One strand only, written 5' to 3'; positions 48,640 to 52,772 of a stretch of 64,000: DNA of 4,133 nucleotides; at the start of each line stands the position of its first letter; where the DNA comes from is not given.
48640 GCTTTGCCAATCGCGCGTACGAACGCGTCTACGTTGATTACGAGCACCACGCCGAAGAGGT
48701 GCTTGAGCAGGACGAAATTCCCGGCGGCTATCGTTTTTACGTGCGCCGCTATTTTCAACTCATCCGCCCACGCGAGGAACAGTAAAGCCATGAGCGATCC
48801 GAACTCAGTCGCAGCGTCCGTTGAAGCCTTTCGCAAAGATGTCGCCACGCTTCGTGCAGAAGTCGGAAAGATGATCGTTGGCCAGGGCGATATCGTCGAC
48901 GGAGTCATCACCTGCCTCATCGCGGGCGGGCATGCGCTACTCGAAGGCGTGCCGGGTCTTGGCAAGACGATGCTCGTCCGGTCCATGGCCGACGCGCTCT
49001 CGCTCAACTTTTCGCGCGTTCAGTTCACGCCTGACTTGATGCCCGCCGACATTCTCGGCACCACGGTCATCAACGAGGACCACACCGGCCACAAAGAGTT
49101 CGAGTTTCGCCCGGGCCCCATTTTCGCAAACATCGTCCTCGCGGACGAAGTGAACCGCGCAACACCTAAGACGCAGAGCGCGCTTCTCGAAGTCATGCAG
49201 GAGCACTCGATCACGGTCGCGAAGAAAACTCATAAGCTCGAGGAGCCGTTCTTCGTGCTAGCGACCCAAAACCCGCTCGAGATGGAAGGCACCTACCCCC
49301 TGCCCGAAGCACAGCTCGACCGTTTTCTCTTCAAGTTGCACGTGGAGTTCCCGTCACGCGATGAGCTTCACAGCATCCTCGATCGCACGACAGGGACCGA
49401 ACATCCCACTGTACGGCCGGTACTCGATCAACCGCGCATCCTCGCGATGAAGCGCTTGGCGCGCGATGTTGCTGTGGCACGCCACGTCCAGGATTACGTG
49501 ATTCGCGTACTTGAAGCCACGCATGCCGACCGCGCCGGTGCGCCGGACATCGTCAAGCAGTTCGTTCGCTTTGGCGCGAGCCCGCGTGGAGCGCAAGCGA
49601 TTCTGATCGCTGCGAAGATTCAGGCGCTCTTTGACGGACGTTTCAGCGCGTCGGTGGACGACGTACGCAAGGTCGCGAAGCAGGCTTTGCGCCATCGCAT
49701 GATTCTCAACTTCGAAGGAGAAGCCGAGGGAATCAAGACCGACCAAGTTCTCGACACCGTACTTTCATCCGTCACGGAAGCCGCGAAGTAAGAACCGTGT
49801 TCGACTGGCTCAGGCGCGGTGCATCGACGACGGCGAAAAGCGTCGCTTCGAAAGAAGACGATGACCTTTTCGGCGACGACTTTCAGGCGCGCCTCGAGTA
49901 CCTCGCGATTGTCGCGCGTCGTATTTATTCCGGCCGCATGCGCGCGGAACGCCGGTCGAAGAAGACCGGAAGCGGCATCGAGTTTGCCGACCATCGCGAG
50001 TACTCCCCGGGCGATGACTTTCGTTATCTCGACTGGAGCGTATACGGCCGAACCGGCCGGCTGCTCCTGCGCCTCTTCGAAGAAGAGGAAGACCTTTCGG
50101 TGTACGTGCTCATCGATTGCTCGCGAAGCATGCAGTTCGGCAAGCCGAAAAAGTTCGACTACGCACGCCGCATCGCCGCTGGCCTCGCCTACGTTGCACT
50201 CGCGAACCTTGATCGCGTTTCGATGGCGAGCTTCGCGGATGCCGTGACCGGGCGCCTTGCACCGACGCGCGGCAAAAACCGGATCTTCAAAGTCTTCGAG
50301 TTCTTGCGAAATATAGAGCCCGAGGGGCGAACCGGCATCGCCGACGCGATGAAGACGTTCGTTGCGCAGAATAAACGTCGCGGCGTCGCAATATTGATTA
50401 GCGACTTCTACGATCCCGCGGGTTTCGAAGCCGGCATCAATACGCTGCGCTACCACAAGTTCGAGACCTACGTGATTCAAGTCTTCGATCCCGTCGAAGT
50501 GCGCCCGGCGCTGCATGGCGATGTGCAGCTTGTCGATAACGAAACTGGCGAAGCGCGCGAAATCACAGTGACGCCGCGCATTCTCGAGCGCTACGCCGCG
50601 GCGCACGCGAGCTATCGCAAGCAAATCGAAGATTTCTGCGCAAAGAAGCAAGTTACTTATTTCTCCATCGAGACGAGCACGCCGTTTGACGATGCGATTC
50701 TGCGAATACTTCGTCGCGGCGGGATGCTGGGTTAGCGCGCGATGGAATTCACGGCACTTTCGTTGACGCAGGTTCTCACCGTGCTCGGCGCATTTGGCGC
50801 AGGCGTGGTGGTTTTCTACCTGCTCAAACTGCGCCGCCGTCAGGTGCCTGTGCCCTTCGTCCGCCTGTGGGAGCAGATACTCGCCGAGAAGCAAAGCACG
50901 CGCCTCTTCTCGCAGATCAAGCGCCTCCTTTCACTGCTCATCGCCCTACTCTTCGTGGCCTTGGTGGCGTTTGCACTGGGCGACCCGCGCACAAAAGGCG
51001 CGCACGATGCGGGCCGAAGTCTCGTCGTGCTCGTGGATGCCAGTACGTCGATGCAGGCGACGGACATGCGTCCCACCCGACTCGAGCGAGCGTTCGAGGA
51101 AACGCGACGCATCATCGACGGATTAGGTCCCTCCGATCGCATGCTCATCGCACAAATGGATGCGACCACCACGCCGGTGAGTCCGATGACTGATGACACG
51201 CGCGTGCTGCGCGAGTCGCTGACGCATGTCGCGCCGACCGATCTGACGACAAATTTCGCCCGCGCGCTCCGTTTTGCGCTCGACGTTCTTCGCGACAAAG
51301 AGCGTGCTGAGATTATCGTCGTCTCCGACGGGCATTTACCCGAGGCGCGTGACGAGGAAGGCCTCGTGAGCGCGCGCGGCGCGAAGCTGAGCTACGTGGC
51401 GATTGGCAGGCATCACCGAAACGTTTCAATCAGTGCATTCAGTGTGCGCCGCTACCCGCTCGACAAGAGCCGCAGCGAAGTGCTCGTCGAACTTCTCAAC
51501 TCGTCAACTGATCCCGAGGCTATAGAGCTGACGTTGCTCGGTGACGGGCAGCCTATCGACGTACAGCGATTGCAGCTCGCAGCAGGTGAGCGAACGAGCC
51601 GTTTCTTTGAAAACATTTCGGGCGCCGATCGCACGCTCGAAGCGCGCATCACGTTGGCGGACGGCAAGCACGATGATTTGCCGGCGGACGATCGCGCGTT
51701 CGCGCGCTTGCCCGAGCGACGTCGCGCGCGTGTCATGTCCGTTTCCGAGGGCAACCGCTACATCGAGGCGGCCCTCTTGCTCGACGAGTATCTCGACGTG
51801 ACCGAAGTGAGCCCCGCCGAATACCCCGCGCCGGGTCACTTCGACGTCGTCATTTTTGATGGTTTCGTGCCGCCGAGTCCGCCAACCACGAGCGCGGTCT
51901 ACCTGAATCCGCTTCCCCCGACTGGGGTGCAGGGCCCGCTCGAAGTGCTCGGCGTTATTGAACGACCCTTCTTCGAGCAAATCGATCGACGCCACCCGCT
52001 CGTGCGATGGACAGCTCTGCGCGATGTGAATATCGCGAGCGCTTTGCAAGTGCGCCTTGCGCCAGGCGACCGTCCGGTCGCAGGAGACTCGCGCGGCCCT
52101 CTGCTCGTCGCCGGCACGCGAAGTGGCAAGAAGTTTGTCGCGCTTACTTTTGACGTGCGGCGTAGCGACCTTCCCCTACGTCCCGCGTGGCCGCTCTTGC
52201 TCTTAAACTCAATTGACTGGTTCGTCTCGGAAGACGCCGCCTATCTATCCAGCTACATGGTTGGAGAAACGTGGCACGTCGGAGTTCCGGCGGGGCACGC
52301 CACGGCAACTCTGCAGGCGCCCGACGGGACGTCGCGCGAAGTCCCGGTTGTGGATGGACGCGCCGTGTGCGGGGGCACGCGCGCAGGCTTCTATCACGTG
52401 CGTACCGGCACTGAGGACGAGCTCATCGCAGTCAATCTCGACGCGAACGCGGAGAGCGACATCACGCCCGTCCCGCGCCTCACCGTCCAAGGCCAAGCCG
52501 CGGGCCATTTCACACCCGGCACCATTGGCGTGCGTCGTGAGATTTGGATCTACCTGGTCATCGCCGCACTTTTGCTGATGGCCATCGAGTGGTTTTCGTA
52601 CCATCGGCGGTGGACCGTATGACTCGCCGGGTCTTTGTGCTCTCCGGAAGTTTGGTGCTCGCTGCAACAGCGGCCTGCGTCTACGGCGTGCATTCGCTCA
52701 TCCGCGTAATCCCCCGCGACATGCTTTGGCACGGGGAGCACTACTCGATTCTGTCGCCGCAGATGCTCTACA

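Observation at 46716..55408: Five-gene MoxR / DUF58 / VWA membrane cluster led by a Gln/Gly-rich coiled-coil protein; a conserved architecture with unresolved function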

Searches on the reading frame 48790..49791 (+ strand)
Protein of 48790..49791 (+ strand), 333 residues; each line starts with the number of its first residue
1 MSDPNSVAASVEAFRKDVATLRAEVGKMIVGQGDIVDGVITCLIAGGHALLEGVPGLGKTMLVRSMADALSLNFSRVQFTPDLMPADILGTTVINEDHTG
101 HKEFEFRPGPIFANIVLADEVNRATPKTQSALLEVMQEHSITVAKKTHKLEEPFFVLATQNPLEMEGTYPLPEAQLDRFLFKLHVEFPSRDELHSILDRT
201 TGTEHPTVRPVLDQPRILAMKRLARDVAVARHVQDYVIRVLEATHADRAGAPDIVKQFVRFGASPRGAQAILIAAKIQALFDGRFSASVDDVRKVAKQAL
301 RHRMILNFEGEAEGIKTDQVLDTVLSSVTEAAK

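Call 5: search_protein_families(library=pfam, proteins=[window:48790-49791:+], max_evalue=0.01)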
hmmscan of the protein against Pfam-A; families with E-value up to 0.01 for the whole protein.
window:48790-49791:+ (333 aa): 11 families
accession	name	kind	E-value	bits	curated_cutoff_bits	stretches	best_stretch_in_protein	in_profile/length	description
PF07726.17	AAA_3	-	3.4e-64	215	27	1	48-181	1-131/131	ATPase family associated with various cellular activities (AAA)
PF17863.7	AAA_lid_2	-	3.8e-16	59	22.7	1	254-322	4-72/74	AAA lid domain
PF07728.20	AAA_5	-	5.4e-16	59.3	22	1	49-179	2-139/139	AAA domain (dynein-related subfamily)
PF20030.5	bpMoxR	-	1.6e-14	54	27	1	21-204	6-185/205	MoxR domain in the MoxR-vWA-beta-propeller ternary systems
PF00004.35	AAA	-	2.2e-07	31.8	21.2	1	50-164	2-113/131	ATPase family associated with various cellular activities (AAA)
PF00493.29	MCM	-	3.9e-05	23.3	23.3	1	47-163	58-174/224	MCM P-loop domain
PF01078.27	Mg_chelatase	-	0.00027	20.8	20.3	0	40-70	15-46/207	Magnesium chelatase, subunit ChlI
PF00158.32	Sigma54_activat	-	0.0032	17.6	20.2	0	115-162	96-144/168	Sigma-54 interaction domain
PF05496.18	RuvB_N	-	0.0057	16.9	27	0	47-75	34-62/159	Holliday junction DNA helicase RuvB P-loop domain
PF13191.12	AAA_16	-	0.0061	17.5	32.6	0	47-140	25-124/167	AAA ATPase domain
PF07724.20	AAA_2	-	0.0089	16.5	27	0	50-150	7-114/166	AAA domain (Cdc48 subfamily)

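Call 6: search_protein_families(library=ncbifam, proteins=[window:48790-49791:+], max_evalue=0.01)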
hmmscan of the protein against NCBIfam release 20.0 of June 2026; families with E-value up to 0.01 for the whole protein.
window:48790-49791:+ (333 aa): 11 families
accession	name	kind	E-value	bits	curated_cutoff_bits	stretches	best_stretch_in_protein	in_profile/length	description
TIGR02031.1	BchD-ChlD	equivalog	1e-06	27.8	499.55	1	51-309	21-276/608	magnesium chelatase ATPase subunit D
TIGR02640.1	gas_vesic_GvpN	equivalog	1.4e-06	28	266.8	1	117-219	110-216/262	gas vesicle protein GvpN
NF047784.1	MadB_ATPase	equivalog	3.9e-06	26.3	475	1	115-234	141-256/298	MadB family AAA-type ATPase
TIGR02442.1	Cob-chelat-sub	hypoth_equivalog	4.2e-06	25.5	779.45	1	115-305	130-311/641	putative cobaltochelatase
TIGR00635.1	ruvB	equivalog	2.3e-05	23.6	299.05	1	47-202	31-173/305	Holliday junction branch migration DNA helicase RuvB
TIGR02030.1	BchI-ChlI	equivalog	3.9e-05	23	466.95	1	116-325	135-336/337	magnesium chelatase ATPase subunit I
NF000868.0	PRK00080.1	equivalog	8.7e-05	21.6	282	0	47-77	52-82/330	Holliday junction branch migration DNA helicase RuvB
TIGR00764.1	lon_rel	equivalog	0.00031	19.4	516.6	1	28-71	19-62/608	ATP-dependent protease LonB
TIGR00368.1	TIGR00368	hypoth_equivalog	0.0019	16.8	362.4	0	39-68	203-233/499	YifB family Mg chelatase-like AAA ATPase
NF009883.0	PRK13341.1-4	equivalog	0.0019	16.1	668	1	29-156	39-154/729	AAA family ATPase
NF001679.0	PRK00440.1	equivalog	0.006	15.7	303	0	48-141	41-132/322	replication factor C small subunit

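Call 61: search_dna_similar(query=window:48790-49791:+, collection=plasmids, mode=protein, max_evalue=1e-40, max_rows=60)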
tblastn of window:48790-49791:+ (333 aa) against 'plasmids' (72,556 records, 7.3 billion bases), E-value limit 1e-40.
Records with a match: 417; places in all: 443; records where one place covers at least 80% of the query: 410.
Best place of each record, by identity: <60% 417.
By first word of the organism name: Ralstonia 137; Rhizobium 73; Sinorhizobium 28; Paracoccus 13; Halorussus 9; Haladaptatus 9; Ensifer 9; Azospirillum 8; Vibrio 7; Natrinema 6; and 69 more.
By predicted mobility (MOB-suite, as given by PLSDB): non-mobilizable 237; mobilizable 158; conjugative 22.
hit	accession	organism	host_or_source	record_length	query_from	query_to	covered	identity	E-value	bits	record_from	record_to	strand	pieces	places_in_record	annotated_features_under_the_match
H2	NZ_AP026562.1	Deinococcus aetherius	-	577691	37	327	87%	53.6%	2e-83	281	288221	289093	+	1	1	MoxR family ATPase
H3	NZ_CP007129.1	Gemmatirosa kalamazoonensis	-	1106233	9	328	96%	46.4%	3e-86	290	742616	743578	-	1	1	record has no annotation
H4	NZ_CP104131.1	Sinorhizobium sp. K101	Phaseolus vulgaris,cell ...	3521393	17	321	92%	47.9%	2e-81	276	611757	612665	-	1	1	none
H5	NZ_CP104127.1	Sinorhizobium sp. M103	Phaseolus vulgaris,cell ...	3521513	17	321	92%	47.9%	2e-81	276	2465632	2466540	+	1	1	none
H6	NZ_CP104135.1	Sinorhizobium sp. C101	Phaseolus vulgaris,cell ...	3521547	17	321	92%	47.9%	2e-81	276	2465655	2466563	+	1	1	none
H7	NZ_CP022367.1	Azospirillum sp. TSH58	single cell,paddy soils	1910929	3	329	98%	44.3%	2e-81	276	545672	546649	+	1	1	record has no annotation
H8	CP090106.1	Sinorhizobium meliloti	Medicago,Cell culture,Plant nodule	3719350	17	321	92%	47.5%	2e-81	276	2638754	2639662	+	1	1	MoxR family ATPase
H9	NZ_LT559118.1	Nonomuraea gerenzanensis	-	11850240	12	328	95%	45.5%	7e-73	251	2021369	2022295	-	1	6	none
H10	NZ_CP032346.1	Azospirillum brasilense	soil sample,Agricultural field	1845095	3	329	98%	44.0%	1e-81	276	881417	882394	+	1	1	record has no annotation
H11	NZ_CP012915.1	Azospirillum brasilense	Digitaria eriantha,microbe,root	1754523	3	329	98%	44.0%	3e-81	276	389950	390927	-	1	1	none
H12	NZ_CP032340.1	Azospirillum brasilense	soil sample,Agricultural field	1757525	3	329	98%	44.0%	3e-81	276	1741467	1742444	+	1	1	none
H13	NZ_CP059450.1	Azospirillum brasilense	Prokaryotes,soil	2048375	3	329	98%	44.0%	4e-81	275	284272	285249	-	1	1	none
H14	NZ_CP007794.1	Azospirillum argentinense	Triticum aestivum L.,Root,wheat ...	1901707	3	329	98%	44.0%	5e-81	275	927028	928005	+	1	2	record has no annotation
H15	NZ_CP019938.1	Ketogulonicigenium robustum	cell culture,soil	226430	1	328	98%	43.8%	9e-68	237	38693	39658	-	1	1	AAA family ATPase | vWA domain-containing protein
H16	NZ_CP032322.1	Azospirillum argentinense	soil sample,Agricultural field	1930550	3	329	98%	43.7%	3e-80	273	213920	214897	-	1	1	record has no annotation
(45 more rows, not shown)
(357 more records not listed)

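Call 62: get_annotated_region(hit=H8, flank=9000)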
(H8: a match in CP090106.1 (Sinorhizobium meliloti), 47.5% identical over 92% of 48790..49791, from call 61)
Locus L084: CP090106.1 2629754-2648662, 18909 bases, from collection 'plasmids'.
description: Sinorhizobium meliloti strain Ak57 plasmid pSymB, complete sequence
organism: Sinorhizobium meliloti (NCBI taxid 382)
taxonomy: Bacteria; Pseudomonadota; Alphaproteobacteria; Hyphomicrobiales; Rhizobiaceae; Sinorhizobium; Sinorhizobium meliloti
host: -; source: Medicago,Cell culture,Plant nodule; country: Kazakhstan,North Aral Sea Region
typing (MOB-suite, as given by PLSDB): non-mobilizable
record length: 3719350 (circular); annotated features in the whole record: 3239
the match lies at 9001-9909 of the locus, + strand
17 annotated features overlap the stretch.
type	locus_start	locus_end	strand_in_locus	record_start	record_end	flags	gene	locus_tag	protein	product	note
CDS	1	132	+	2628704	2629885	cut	-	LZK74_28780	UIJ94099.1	benzoate/H(+) symporter BenE family transporter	-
CDS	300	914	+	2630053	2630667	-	-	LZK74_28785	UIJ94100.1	50S ribosomal protein L25/general stress protein Ctc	-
CDS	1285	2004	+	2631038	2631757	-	pth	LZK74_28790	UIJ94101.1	aminoacyl-tRNA hydrolase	-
CDS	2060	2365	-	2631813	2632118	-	clpS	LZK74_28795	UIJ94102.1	ATP-dependent Clp protease adapter ClpS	-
CDS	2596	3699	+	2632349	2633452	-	ychF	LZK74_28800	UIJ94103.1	redox-regulated ATPase YchF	-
CDS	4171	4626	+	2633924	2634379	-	-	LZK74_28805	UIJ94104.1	MaoC family dehydratase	-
CDS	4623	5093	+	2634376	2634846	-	-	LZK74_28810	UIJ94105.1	MaoC family dehydratase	-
CDS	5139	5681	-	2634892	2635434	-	-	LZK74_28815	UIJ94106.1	adenine phosphoribosyltransferase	-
CDS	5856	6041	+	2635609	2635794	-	-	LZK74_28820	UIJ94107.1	DUF1059 domain-containing protein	-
CDS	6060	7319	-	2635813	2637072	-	-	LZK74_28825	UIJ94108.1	CCA tRNA nucleotidyltransferase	-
CDS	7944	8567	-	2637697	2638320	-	-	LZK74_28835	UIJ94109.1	DUF1285 domain-containing protein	-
CDS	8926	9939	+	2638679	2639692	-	-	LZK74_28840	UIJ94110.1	MoxR family ATPase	-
CDS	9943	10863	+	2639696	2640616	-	-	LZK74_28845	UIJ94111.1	DUF58 domain-containing protein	-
CDS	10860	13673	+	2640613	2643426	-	-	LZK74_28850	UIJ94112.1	DUF4159 domain-containing protein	-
CDS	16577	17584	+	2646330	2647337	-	-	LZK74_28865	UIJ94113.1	glutathione S-transferase family protein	-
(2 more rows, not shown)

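Call 66: search_protein_families(library=padloc, proteins=[window:48790-49791:+], max_evalue=0.001)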
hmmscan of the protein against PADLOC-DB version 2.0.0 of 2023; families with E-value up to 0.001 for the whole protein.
window:48790-49791:+ (333 aa): 2 families
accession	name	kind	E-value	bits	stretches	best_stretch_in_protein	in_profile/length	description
PDLC04140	mad8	-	0.00024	18.7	1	39-78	20-61/314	mads_8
PDLC03547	REase_II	-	0.00046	16.9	1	42-113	260-335/585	Type II restriction enzyme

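Call 71: find_encoding_contigs(protein=window:48790-49791:+, flank=8000, max_places=3)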
Protein window:48790-49791:+ (333 aa): 1 contig read that carries it; 1 place shown.
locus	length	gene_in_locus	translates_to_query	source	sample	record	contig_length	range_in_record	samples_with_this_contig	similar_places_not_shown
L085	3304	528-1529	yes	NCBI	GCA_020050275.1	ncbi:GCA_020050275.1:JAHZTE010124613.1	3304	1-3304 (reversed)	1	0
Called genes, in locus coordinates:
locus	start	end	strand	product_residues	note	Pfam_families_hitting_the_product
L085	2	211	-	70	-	?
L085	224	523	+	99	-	-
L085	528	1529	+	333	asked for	PF20030:bpMoxR, PF00004:AAA (weak), PF07726:AAA_3, PF07728:AAA_5, PF17863:AAA_lid_2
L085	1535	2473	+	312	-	PF01882:DUF58, PF13519:VWA_2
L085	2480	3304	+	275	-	?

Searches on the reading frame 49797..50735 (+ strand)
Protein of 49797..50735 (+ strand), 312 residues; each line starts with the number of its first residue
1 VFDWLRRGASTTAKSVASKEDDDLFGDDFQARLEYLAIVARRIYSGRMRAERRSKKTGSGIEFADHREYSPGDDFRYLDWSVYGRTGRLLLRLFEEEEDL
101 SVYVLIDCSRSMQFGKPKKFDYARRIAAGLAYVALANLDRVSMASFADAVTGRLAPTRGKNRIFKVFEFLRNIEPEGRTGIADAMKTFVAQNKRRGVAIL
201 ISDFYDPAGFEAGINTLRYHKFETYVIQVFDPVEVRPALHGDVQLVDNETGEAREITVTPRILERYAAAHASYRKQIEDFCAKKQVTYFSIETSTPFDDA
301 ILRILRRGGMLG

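Call 5: search_protein_families(library=pfam, proteins=[window:49797-50735:+], max_evalue=0.01)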
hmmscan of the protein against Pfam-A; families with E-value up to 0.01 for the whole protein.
window:49797-50735:+ (312 aa): 3 families
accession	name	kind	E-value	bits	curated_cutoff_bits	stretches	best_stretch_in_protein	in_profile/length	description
PF01882.25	DUF58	-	1.3e-42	145.8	23.4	1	65-275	1-215/216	Protein of unknown function DUF58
PF13519.12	VWA_2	-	1.1e-08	36.1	27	1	103-204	2-106/107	von Willebrand factor type A domain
PF00092.34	VWA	-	0.0014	19.3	23.8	1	102-235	2-140/174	von Willebrand factor type A domain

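Call 6: search_protein_families(library=ncbifam, proteins=[window:49797-50735:+], max_evalue=0.01)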
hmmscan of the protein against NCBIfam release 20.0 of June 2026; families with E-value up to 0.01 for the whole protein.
window:49797-50735:+ (312 aa): 0 families

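Call 66: search_protein_families(library=padloc, proteins=[window:49797-50735:+], max_evalue=0.001)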
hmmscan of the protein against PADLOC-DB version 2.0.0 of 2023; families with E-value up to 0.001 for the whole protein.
window:49797-50735:+ (312 aa): 0 families

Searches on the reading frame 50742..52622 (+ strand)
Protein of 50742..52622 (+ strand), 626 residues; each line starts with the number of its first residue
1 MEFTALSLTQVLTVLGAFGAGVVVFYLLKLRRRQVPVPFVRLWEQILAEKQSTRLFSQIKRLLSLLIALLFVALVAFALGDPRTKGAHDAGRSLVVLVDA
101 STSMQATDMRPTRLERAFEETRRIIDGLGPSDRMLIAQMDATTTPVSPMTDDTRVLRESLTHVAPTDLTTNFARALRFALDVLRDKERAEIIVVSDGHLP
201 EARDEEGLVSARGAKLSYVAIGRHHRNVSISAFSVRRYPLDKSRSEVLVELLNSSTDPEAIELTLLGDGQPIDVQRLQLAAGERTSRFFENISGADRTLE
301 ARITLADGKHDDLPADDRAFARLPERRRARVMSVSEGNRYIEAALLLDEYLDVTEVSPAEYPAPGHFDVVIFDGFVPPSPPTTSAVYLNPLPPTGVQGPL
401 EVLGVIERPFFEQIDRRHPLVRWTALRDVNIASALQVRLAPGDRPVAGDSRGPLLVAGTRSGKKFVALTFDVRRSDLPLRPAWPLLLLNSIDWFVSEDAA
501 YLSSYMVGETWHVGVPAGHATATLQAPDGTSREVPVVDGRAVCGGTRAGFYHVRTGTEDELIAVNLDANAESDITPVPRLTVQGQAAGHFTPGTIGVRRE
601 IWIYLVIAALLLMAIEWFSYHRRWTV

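Call 5: search_protein_families(library=pfam, proteins=[window:50742-52622:+], max_evalue=0.01)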
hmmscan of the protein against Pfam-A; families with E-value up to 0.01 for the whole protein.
window:50742-52622:+ (626 aa): 4 families
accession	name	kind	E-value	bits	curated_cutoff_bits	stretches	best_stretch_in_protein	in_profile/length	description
PF13519.12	VWA_2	-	1.1e-16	61.8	27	1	94-198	1-107/107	von Willebrand factor type A domain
PF07584.16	BatA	-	6.8e-07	30.1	25.9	1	11-82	9-77/77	Aerotolerance regulator N-terminal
PF00092.34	VWA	-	3.7e-05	24.4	23.8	1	94-223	2-141/174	von Willebrand factor type A domain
PF05762.20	VWA_CoxE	-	0.00097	19.1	26.4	1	92-205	57-165/222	VWA domain containing CoxE-like protein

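Call 6: search_protein_families(library=ncbifam, proteins=[window:50742-52622:+], max_evalue=0.01)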
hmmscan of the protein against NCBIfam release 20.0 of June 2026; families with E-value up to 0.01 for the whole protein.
window:50742-52622:+ (626 aa): 4 families
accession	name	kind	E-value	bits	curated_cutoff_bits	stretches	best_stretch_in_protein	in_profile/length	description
NF010238.0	PRK13685.1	subfamily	1.2e-10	41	432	1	15-169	22-174/335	hypothetical protein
NF047506.1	VWA_BatB_Lepto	exception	9.6e-09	34.8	350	1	46-198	39-197/324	VWA domain-containing protein BatB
TIGR03436.1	acidobact_VWFA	subfamily_domain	6.8e-05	22.5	81.25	1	92-174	67-144/324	VWA domain-containing protein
TIGR02226.1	two_anch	domain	0.0097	16.2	23.05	1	7-85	2-79/82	N-terminal double-transmembrane domain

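Call 37: search_dna_similar(query=window:50742-52622:+, collection=plasmids, mode=protein, max_evalue=0.00001, max_rows=30, rows=spread)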
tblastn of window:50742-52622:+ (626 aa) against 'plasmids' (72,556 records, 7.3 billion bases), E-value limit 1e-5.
Records with a match: 1; places in all: 1; records where one place covers at least 80% of the query: 0.
Best place of each record, by identity: <60% 1.
By first word of the organism name: Cetobacterium 1.
By predicted mobility (MOB-suite, as given by PLSDB): non-mobilizable 1.
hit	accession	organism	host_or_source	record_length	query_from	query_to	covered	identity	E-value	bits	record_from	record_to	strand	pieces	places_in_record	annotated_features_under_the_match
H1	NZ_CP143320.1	Cetobacterium somerae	intestine of Yellow Catfish,pure culture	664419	91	257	27%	26.7%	4e-6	58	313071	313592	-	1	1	VWA domain-containing protein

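Call 66: search_protein_families(library=padloc, proteins=[window:50742-52622:+], max_evalue=0.001)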
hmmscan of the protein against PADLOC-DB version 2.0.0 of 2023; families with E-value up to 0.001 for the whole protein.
window:50742-52622:+ (626 aa): 0 families
